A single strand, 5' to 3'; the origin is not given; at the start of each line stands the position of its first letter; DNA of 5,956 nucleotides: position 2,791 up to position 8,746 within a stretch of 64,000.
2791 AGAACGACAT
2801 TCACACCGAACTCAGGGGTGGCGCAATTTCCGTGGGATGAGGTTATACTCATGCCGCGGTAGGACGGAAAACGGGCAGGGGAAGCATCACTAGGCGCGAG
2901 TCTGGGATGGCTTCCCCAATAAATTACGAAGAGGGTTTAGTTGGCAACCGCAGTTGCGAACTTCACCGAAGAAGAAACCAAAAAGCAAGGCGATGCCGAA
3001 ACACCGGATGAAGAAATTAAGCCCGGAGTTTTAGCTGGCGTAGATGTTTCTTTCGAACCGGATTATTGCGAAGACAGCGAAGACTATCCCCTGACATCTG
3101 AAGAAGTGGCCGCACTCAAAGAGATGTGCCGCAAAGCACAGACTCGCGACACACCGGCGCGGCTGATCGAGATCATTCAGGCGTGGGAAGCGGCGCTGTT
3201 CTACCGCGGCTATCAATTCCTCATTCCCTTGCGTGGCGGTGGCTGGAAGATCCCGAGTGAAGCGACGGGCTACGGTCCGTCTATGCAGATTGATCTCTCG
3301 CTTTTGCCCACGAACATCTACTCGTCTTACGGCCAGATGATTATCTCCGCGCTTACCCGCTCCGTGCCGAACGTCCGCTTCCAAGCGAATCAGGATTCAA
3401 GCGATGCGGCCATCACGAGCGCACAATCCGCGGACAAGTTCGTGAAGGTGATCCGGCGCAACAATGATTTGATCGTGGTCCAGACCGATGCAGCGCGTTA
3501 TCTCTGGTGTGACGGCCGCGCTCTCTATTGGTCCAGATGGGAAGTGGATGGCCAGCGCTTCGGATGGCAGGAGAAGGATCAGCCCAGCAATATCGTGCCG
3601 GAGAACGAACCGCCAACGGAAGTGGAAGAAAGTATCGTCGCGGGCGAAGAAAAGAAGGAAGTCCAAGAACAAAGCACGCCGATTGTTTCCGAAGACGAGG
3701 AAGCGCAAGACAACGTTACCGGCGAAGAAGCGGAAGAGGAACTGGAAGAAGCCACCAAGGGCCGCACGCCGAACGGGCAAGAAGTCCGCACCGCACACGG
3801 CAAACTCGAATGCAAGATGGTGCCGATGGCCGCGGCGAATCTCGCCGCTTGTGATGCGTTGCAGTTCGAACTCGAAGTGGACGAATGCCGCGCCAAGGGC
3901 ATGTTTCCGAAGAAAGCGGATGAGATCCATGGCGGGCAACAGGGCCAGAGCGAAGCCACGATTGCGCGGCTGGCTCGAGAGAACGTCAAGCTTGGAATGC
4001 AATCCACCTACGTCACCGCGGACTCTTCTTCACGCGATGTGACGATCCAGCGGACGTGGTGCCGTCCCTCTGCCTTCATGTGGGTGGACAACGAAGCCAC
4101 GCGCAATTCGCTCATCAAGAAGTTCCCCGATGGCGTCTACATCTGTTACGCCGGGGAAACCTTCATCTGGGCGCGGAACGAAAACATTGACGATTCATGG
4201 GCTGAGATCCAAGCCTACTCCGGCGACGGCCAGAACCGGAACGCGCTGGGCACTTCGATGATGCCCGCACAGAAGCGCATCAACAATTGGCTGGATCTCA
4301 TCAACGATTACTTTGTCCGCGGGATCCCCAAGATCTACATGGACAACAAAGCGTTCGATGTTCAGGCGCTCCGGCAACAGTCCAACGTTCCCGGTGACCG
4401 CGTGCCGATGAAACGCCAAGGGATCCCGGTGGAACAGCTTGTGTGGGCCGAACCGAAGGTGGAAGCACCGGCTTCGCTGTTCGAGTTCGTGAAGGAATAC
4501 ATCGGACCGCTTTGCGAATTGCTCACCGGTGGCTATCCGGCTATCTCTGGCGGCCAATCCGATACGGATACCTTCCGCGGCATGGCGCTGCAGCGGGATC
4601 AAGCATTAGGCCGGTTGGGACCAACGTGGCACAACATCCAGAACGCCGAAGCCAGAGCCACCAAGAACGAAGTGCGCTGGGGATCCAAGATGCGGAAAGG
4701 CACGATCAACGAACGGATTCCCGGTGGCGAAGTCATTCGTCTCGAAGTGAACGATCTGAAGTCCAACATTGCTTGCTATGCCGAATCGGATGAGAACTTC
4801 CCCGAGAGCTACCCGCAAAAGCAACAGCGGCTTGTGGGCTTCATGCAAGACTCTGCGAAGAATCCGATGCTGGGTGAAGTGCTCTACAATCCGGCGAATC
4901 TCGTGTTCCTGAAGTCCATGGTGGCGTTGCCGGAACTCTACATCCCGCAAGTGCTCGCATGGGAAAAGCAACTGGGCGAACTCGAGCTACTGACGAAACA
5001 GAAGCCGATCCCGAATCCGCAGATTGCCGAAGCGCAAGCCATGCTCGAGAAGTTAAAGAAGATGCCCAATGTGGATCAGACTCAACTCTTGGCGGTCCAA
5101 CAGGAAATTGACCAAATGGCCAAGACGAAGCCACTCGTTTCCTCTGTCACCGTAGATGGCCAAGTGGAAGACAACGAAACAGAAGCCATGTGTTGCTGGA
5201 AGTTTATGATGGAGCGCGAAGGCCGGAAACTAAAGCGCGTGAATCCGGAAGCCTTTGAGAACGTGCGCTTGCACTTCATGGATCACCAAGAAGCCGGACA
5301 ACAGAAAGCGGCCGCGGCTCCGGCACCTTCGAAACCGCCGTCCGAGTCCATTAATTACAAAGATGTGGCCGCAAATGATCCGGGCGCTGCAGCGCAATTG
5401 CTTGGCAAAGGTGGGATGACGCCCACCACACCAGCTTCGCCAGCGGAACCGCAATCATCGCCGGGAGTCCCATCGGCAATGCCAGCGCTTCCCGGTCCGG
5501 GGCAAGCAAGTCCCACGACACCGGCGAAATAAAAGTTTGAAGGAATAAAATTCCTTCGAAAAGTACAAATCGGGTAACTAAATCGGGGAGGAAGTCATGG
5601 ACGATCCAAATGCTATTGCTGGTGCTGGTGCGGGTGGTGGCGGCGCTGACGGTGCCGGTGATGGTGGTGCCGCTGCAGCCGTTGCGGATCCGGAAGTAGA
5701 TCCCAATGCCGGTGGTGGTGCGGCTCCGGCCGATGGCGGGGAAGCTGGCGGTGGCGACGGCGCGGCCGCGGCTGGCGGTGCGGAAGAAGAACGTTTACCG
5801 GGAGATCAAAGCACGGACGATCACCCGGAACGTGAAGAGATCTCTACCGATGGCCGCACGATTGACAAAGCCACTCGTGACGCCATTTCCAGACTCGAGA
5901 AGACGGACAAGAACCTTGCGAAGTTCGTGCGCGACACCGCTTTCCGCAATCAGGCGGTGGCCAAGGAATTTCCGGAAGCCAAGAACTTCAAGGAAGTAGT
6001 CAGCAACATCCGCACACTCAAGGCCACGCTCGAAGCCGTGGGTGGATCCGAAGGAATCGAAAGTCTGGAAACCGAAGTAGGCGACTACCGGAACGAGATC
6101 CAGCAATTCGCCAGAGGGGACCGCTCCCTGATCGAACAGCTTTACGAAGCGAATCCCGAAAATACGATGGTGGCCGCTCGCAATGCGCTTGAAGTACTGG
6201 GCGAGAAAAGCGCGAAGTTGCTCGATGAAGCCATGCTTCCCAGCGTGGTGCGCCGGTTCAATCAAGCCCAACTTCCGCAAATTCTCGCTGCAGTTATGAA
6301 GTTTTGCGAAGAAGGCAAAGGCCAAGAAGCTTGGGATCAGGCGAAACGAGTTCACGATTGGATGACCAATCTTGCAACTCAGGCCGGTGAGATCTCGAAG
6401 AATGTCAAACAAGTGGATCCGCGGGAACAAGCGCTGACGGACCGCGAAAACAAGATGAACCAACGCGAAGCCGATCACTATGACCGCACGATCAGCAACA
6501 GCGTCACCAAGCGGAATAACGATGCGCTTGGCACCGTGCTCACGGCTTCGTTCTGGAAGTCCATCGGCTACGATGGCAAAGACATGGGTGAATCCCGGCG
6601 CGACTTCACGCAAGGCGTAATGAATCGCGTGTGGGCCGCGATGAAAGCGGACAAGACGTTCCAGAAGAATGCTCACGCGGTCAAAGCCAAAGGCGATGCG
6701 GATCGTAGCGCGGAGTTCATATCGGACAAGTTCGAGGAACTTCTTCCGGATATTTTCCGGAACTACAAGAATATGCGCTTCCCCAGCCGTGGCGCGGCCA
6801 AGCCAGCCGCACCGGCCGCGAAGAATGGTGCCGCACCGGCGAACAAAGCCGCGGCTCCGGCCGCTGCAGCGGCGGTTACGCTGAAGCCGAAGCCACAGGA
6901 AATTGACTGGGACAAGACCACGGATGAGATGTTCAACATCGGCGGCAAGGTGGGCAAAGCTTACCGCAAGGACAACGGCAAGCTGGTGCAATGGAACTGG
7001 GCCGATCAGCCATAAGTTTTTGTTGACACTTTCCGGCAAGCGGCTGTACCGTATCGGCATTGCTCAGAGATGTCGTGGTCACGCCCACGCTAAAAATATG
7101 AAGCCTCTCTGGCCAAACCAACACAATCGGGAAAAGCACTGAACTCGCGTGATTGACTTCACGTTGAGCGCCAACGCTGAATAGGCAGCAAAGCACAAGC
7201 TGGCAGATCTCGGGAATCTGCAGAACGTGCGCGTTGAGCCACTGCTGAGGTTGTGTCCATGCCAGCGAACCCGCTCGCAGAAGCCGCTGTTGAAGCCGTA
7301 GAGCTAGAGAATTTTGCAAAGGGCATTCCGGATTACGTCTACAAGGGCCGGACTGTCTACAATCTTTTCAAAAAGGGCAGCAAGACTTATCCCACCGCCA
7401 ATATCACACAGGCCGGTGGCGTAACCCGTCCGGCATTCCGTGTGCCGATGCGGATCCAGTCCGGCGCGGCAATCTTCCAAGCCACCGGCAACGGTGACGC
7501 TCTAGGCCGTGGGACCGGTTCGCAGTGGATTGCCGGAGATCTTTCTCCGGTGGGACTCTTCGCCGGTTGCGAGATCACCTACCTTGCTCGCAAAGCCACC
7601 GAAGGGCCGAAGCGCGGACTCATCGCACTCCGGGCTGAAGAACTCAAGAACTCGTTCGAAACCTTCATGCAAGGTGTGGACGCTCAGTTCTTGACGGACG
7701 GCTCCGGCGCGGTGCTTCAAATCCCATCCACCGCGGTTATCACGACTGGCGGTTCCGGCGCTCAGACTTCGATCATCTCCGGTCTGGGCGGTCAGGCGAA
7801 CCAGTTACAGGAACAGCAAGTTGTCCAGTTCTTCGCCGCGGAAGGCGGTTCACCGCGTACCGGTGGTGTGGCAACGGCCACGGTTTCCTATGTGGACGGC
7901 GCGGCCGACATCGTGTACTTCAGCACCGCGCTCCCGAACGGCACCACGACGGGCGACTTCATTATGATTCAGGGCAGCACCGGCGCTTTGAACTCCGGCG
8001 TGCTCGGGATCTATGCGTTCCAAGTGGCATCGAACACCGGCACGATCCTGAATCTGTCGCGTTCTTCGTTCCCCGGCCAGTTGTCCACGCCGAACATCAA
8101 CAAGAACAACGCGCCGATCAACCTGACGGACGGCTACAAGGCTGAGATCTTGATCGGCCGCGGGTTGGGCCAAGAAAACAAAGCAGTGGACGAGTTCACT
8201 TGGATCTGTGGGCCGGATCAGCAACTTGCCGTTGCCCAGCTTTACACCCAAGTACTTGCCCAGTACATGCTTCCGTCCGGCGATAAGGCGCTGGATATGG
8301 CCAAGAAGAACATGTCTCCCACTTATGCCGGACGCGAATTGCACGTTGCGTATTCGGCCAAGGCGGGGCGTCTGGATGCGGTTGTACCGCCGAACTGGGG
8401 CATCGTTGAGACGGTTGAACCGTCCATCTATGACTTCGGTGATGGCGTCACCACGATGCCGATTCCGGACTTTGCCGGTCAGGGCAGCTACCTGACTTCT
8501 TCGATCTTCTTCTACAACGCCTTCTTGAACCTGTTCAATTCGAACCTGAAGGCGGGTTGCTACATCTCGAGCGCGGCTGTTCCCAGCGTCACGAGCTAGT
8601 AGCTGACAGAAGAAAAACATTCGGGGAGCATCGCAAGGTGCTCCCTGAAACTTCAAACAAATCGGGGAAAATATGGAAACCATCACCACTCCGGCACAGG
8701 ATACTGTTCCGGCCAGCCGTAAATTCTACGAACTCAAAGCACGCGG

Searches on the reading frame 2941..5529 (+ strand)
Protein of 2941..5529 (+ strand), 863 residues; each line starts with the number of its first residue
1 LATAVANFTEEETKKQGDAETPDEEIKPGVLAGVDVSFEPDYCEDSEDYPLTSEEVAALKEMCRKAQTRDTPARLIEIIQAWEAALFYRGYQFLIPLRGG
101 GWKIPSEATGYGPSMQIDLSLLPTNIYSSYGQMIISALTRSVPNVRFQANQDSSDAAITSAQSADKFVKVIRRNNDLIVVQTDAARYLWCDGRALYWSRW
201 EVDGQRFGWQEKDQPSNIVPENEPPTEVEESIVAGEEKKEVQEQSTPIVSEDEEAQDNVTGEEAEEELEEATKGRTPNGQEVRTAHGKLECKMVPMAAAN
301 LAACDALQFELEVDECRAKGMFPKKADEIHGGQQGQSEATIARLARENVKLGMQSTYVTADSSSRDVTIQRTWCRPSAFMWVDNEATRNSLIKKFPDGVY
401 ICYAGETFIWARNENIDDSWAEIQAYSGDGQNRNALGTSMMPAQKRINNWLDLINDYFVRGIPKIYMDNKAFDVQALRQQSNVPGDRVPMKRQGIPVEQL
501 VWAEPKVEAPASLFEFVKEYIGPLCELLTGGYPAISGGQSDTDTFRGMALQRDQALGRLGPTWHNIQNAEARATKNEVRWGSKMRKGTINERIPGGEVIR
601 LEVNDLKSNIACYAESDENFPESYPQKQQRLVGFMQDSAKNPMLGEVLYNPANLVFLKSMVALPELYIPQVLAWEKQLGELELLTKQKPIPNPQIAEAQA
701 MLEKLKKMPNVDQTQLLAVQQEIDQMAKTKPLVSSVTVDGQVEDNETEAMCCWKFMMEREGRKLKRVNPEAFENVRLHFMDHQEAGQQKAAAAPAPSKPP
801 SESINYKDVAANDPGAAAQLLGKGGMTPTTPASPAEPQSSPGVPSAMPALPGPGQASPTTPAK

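Call 6: search_protein_families(library=phrogs, proteins=[window:2941-5529:+], max_evalue=0.01)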
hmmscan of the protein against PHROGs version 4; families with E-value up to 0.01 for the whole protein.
window:2941-5529:+ (863 aa): 0 families

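Call 11: search_protein_families(library=pfam, proteins=[window:2941-5529:+], max_evalue=0.05)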
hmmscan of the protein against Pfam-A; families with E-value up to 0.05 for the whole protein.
window:2941-5529:+ (863 aa): 0 families

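Call 69: search_dna_similar(query=window:2941-5529:+, collection=phages, mode=protein, max_rows=12, max_evalue=0.001)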
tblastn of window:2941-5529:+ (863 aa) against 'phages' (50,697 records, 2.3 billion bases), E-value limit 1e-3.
No match.

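Call 82: search_protein_families(library=ncbifam, proteins=[window:2941-5529:+], max_evalue=0.01)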
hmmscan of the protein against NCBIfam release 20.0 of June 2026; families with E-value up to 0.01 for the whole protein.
window:2941-5529:+ (863 aa): 0 families

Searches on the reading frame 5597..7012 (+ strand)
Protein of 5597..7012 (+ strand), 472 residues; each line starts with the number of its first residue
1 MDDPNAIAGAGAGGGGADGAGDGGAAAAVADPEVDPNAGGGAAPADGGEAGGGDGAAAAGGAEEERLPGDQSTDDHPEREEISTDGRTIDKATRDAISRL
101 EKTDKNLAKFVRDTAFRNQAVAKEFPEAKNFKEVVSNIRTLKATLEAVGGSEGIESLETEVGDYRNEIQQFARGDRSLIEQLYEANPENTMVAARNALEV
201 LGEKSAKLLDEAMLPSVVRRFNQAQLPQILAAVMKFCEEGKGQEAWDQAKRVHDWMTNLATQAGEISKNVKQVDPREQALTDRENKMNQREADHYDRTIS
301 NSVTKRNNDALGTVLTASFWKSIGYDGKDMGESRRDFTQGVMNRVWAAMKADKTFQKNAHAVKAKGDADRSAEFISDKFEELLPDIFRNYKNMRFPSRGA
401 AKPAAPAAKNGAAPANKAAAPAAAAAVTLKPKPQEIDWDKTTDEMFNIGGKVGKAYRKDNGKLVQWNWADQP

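Call 6: search_protein_families(library=phrogs, proteins=[window:5597-7012:+], max_evalue=0.01)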
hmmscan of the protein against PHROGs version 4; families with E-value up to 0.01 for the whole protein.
window:5597-7012:+ (472 aa): 0 families

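Call 11: search_protein_families(library=pfam, proteins=[window:5597-7012:+], max_evalue=0.05)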
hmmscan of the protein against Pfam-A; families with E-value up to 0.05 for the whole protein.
window:5597-7012:+ (472 aa): 0 families

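Call 13: find_encoding_contigs(protein=window:5597-7012:+, flank=10000, max_places=2)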
Protein window:5597-7012:+ (472 aa): 2 contigs read that carry it; 1 place shown.
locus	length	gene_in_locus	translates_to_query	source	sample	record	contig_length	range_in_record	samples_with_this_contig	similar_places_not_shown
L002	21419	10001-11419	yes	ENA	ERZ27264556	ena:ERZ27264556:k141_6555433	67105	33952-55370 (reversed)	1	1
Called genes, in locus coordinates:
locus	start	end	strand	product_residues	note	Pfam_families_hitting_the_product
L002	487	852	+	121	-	-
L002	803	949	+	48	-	-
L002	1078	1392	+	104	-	-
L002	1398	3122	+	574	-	PF04466:Terminase_3 (faint)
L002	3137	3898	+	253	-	-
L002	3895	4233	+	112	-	-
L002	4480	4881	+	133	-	-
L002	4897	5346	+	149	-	-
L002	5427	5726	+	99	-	-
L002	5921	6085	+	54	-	-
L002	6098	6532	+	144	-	-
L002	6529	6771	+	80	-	-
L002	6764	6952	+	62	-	-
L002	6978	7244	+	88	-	-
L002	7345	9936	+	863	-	-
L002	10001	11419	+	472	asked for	-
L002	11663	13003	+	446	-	-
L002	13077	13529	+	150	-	-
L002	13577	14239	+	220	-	-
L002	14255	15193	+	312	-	-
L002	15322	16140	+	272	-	-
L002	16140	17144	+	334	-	PF26209:Phage_phiTE_241_C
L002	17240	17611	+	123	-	-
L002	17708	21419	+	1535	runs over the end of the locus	-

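Call 68: search_dna_similar(query=L002:1398-3119:+, collection=phages, mode=protein, max_rows=12, max_evalue=0.001)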
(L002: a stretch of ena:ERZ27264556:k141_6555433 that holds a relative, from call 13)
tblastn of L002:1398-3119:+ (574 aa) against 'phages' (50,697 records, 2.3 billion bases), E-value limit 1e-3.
Records with a match: 133; places in all: 133; records where one place covers at least 80% of the query: 7.
Best place of each record, by identity: <60% 133.
By first word of the organism name: Arthrobacter 51; Achromobacter 20; Roseobacter 11; Pseudomonas 11; Bacteriophage 9; Serratia 6; Brevundimonas 5; Acinetobacter 4; Caudoviricetes 3; Rhizobium 3; and 7 more.
By host as written in the record: Arthrobacter sp. ATCC 21022 39; - 13; Achromobacter sp. 9; Serratia marcescens 6; Achromobacter xylosoxidans 5; Rhodobacteraceae bacterium FZCC0040 4; Arthrobacter globiformis B-2979 4; Rhodobacteraceae bacterium FZCC0023 4; and 35 more.
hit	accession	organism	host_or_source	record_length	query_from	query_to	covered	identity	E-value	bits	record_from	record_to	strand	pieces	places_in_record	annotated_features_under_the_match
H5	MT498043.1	Arthrobacter phage Jinkies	Arthrobacter globiformis B-2979 SEA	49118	18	533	90%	23.5%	1e-9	67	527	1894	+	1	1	2: terminase large subunit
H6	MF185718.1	Arthrobacter phage Colucci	Arthrobacter sp. ATCC 21022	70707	57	525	82%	24.3%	1e-12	77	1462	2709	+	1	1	3: terminase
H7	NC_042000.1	Arthrobacter phage Colucci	Arthrobacter sp. ATCC 21022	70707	57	525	82%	24.3%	1e-12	77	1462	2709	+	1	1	3: terminase large subunit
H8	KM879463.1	Arthrobacter phage vB_ArtM-ArV1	Arthrobacter sp.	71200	57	518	80%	23.9%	4e-11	72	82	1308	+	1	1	terminase large subunit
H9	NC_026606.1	Arthrobacter phage vB_ArtM-ArV1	Arthrobacter sp.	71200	57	518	80%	23.9%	4e-11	72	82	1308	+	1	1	terminase large subunit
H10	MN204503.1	Arthrobacter phage Linus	Arthrobacter sp. ATCC 21022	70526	45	510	81%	23.5%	2e-11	74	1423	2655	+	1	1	3: terminase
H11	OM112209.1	Bacillus phage PK1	Bacillus sp. (in: Bacteria)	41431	18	521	88%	21.2%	2e-9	67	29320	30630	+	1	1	terminase large subunit protein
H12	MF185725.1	Arthrobacter phage Tophat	Arthrobacter sp. ATCC 21022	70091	45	480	76%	23.6%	1e-11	74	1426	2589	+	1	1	3: terminase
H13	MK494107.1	Arthrobacter phage Chipper1996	Arthrobacter sp. ATCC 21022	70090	45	480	76%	23.6%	1e-11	74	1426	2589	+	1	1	30: terminase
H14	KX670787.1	Arthrobacter phage Chocolat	Arthrobacter sp. ATCC 21022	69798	45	480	76%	23.6%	2e-11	73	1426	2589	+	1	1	terminase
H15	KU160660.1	Arthrobacter phage PrincessTrina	Arthrobacter sp. ATCC 21022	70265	45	480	76%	23.3%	2e-11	73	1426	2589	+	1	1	3: terminase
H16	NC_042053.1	Arthrobacter phage PrincessTrina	Arthrobacter sp. ATCC 21022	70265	45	480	76%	23.3%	2e-11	73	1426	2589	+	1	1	3: terminase large subunit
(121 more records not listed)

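Call 82: search_protein_families(library=ncbifam, proteins=[window:5597-7012:+], max_evalue=0.01)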
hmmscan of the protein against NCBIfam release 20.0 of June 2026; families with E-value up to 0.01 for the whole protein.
window:5597-7012:+ (472 aa): 0 families

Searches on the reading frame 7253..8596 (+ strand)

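Call 6: search_protein_families(library=phrogs, proteins=[window:7253-8596:+], max_evalue=0.01)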
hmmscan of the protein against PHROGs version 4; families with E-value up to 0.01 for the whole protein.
window:7253-8596:+ (448 aa): 0 families

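Call 11: search_protein_families(library=pfam, proteins=[window:7253-8596:+], max_evalue=0.05)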
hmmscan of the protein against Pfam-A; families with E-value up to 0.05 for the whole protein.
window:7253-8596:+ (448 aa): 0 families

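Call 82: search_protein_families(library=ncbifam, proteins=[window:7253-8596:+], max_evalue=0.01)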
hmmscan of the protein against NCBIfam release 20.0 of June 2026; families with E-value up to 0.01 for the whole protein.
window:7253-8596:+ (448 aa): 1 family
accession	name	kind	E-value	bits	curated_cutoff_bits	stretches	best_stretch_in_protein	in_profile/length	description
NF033394.1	capsid_maj_Podo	equivalog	0.0075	15.5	80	1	12-273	4-161/311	phage major capsid protein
